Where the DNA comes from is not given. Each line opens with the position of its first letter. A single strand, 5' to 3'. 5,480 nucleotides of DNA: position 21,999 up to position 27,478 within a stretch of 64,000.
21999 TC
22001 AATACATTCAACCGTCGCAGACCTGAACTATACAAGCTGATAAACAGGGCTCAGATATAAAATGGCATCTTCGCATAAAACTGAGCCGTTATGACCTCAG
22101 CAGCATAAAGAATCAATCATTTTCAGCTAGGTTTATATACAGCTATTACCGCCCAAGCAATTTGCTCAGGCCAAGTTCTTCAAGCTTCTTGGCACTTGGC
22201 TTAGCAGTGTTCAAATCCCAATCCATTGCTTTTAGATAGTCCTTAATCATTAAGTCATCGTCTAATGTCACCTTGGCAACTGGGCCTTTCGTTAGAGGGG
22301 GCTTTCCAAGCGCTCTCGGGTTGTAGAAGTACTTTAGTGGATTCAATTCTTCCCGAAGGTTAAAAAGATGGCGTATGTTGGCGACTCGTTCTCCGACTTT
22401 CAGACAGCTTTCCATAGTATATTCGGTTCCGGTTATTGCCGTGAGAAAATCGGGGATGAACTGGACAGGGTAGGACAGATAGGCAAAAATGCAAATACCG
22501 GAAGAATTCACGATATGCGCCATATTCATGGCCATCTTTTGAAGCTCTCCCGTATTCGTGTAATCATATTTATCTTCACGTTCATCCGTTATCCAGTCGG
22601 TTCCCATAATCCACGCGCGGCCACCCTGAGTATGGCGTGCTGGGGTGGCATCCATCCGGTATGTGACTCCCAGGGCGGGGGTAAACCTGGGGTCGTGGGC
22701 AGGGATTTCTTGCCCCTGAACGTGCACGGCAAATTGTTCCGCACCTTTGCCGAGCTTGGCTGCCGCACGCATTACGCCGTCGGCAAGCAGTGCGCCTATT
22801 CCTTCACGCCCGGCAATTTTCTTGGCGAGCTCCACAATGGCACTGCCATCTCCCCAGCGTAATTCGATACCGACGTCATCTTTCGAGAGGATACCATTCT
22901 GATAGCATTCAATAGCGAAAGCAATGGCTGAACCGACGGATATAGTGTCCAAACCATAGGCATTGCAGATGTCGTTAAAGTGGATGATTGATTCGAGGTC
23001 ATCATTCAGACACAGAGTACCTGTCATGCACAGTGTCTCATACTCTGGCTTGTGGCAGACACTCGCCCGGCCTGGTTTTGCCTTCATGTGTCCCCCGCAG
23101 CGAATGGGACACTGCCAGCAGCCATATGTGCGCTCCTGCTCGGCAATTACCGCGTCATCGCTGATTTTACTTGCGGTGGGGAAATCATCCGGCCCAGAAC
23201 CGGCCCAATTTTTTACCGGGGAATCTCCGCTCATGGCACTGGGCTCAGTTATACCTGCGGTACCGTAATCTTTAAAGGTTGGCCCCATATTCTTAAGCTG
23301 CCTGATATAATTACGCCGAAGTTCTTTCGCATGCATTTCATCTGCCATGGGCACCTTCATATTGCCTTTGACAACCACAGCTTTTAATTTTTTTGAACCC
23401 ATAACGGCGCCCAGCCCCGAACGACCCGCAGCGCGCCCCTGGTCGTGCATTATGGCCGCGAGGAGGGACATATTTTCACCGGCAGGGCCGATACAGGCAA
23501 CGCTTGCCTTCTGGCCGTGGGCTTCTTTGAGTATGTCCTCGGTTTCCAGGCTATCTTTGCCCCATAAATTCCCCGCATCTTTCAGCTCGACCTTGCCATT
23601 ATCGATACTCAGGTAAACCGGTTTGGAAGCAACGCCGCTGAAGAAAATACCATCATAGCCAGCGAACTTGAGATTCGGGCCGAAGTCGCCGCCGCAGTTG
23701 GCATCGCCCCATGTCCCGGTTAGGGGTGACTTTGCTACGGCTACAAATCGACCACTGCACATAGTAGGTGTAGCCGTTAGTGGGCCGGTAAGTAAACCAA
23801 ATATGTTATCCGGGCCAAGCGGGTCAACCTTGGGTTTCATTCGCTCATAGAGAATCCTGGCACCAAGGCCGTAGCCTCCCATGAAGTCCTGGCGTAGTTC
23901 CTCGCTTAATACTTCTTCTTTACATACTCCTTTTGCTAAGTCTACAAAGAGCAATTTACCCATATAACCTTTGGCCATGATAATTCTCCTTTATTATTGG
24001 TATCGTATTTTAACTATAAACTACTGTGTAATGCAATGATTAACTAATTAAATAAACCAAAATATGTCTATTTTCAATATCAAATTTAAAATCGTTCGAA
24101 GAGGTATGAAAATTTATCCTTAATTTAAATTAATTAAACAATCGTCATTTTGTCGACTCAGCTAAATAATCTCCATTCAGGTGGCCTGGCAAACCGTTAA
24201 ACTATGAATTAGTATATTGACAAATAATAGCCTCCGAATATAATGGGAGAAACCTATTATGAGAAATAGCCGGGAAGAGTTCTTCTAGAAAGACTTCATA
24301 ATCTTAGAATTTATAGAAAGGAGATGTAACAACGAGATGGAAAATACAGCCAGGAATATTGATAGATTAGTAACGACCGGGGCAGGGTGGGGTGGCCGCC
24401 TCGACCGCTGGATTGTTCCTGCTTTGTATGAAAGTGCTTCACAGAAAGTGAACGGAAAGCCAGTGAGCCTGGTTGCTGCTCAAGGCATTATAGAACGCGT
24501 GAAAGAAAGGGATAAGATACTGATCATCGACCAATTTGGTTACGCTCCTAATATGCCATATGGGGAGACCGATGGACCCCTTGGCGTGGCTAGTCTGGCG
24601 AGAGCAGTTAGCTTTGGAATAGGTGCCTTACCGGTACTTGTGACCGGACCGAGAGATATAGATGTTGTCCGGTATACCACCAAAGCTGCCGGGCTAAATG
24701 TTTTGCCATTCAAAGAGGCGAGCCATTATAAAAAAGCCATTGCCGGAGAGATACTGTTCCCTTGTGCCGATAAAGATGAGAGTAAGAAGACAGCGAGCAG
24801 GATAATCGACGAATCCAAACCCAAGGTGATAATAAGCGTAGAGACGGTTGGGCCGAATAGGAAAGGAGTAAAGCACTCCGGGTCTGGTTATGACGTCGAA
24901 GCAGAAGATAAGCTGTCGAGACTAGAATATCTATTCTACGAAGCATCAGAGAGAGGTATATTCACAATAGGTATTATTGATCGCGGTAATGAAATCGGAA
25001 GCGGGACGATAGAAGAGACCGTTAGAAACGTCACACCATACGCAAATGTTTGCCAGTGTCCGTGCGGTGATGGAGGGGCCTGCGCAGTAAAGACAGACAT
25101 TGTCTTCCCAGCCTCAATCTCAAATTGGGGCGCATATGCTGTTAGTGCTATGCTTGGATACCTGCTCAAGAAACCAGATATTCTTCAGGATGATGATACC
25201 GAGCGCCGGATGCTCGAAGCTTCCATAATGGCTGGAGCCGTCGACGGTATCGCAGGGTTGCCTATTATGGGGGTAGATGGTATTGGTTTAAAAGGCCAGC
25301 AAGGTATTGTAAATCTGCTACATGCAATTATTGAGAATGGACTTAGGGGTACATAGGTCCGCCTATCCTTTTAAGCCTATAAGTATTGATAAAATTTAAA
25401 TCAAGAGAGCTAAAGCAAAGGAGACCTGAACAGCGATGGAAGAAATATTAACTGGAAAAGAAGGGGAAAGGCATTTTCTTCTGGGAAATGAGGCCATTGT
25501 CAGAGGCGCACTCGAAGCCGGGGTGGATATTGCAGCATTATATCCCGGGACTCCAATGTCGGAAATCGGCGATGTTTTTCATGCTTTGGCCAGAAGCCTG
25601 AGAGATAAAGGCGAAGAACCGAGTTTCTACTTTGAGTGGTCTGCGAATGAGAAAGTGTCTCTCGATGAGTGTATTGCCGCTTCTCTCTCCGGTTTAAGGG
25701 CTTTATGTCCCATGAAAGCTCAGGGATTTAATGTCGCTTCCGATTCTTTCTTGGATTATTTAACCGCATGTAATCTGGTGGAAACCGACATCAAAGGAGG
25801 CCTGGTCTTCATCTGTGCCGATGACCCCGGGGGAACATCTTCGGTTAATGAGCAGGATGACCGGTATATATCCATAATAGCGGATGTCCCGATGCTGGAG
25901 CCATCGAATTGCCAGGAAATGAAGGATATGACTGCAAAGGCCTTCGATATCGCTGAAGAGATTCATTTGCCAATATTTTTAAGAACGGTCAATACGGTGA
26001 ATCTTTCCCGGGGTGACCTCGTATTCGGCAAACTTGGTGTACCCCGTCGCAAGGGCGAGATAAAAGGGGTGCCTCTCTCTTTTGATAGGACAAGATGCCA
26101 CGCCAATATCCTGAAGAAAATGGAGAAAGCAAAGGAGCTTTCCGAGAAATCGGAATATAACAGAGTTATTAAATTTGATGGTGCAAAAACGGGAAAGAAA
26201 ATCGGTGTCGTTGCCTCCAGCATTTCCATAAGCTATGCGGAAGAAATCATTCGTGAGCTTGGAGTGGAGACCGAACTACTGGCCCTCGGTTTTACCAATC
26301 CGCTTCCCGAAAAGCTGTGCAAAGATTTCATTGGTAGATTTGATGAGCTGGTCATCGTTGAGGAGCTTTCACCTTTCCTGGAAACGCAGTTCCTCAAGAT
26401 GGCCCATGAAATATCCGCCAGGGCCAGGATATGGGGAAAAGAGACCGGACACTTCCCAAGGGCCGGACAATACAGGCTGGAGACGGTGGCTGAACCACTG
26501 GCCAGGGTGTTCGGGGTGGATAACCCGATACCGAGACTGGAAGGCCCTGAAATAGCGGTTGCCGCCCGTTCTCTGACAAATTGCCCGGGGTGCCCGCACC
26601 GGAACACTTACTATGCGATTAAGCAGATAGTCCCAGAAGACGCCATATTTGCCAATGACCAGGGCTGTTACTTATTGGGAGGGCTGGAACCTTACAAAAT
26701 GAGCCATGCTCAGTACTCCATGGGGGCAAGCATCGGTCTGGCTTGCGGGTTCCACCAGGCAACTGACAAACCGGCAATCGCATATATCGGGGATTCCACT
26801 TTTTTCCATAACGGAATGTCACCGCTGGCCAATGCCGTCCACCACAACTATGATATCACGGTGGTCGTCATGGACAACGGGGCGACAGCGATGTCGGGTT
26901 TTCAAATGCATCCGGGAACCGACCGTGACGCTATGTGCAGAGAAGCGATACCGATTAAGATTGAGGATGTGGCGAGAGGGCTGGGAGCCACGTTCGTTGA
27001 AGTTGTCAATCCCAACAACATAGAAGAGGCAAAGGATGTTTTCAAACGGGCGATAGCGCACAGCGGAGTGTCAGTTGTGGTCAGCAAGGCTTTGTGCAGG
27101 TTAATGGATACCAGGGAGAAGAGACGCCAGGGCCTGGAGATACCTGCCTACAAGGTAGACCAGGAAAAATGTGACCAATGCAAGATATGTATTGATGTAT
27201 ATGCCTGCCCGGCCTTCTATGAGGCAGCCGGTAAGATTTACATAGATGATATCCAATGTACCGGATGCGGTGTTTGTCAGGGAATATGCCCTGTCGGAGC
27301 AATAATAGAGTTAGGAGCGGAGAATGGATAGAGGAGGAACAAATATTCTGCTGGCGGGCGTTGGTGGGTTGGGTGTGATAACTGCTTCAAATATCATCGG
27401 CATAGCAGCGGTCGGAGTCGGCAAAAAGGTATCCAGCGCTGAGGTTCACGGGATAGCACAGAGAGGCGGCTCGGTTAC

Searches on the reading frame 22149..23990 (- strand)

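Call 84: search_protein_families(library=pfam, max_evalue=0.00001, proteins=[window:22149-23990:-])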
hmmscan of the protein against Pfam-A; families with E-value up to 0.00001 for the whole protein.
window:22149-23990:- (614 aa): 2 families
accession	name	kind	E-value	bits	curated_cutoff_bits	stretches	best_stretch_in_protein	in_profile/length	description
PF01314.23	AFOR_C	-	2.8e-104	349.8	27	1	228-608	9-385/385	Aldehyde ferredoxin oxidoreductase, domains 2 & 3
PF02730.20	AFOR_N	-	3e-78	262.6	29.8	1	11-209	1-198/199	Aldehyde ferredoxin oxidoreductase, N-terminal domain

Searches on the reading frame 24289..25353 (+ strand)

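Call 84: search_protein_families(library=pfam, max_evalue=0.00001, proteins=[window:24289-25353:+])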
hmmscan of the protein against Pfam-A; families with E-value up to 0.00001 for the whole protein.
window:24289-25353:+ (355 aa): 1 family
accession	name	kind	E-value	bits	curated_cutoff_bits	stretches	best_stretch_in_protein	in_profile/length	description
PF14336.11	GLUCM-like_C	-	7.5e-56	190.2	27.9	1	69-344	34-290/291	D-glutamate cyclase-like, C-terminal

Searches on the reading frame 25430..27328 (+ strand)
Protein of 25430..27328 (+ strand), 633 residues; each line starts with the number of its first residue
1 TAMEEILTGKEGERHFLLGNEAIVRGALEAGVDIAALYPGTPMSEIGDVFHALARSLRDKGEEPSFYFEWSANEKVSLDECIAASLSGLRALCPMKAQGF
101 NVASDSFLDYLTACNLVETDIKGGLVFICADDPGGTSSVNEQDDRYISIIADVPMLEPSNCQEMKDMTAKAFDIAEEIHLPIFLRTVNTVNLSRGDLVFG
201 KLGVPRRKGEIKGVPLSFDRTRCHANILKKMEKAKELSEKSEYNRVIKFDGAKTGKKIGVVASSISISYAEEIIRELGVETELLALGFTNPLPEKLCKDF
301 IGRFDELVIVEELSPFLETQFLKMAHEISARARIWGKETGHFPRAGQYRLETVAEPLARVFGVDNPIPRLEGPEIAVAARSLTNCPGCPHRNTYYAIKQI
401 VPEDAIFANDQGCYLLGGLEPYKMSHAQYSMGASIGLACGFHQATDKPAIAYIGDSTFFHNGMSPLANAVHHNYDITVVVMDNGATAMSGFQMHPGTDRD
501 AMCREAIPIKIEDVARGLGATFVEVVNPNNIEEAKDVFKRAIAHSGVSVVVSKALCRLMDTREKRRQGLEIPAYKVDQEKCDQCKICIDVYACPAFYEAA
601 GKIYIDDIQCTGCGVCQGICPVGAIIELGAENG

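Call 61: search_protein_families(library=pfam, max_evalue=0.00001, proteins=[window:25430-27328:+])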
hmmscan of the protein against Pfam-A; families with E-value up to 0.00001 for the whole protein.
window:25430-27328:+ (633 aa): 3 families
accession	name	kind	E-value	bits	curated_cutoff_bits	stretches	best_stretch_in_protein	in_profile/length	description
PF02775.26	TPP_enzyme_C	-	6.8e-23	81.6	21.9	1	425-550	24-149/151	Thiamine pyrophosphate enzyme, C-terminal TPP binding domain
PF01855.24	POR_N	-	5.7e-12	46.3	27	1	26-184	2-151/231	Pyruvate flavodoxin/ferredoxin oxidoreductase, thiamine diP-bdg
PF00037.32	Fer4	-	3.9e-07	30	21.1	0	603-625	1-23/24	4Fe-4S binding domain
